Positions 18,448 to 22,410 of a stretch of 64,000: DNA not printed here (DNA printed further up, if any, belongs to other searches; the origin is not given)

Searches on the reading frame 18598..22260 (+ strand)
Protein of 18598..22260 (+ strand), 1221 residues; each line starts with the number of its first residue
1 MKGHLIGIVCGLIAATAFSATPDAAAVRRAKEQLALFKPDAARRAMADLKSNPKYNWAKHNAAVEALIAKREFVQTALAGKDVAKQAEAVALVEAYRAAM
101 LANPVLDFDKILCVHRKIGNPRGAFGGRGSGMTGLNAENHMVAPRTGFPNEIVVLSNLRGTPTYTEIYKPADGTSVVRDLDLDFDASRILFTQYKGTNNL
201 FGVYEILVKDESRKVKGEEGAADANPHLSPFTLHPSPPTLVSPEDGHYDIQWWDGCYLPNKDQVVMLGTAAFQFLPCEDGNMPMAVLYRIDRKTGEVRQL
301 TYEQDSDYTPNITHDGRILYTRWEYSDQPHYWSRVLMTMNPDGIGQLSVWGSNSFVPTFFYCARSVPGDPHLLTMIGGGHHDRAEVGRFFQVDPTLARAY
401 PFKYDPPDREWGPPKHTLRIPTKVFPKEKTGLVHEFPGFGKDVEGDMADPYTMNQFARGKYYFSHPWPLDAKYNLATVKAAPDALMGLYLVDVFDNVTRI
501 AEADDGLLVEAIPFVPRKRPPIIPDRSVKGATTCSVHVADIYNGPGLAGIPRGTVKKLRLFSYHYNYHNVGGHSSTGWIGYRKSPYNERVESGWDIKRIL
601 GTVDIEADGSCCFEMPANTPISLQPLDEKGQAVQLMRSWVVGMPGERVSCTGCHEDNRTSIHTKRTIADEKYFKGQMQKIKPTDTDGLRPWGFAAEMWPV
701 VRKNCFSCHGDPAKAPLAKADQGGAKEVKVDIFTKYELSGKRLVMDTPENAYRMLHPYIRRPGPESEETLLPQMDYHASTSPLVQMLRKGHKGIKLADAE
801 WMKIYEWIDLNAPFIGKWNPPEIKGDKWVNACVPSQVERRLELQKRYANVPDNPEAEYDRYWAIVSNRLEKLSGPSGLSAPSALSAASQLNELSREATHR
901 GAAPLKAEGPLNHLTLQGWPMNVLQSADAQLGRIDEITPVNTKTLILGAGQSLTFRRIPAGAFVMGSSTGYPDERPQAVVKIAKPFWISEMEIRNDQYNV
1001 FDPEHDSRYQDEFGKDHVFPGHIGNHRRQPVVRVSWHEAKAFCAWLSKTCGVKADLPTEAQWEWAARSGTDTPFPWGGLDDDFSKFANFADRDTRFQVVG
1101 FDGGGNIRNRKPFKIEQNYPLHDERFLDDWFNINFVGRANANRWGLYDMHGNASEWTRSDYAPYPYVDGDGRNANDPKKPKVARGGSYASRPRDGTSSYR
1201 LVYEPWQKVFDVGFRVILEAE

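Call 24: search_protein_families(library=pfam, proteins=[window:18598-22260:+], max_evalue=0.01)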
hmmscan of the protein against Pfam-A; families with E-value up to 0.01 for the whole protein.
window:18598-22260:+ (1221 aa): 3 families
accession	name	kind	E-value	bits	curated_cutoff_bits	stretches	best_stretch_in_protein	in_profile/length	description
PF03781.23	FGE-sulfatase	-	7.1e-39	134.4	23.3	1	957-1217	7-254/255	Sulfatase-modifying factor enzyme 1-like domain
PF18582.6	HZS_alpha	-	3.3e-31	108.2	26.6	1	553-655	1-98/98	Hydrazine synthase alpha subunit middle domain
PF22113.1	Mtrc-MtrF_II-IV_dom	-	0.0059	16.6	30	1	644-713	78-130/176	Outer membrane cytochrome MtrC/MtrF-like, domains II/IV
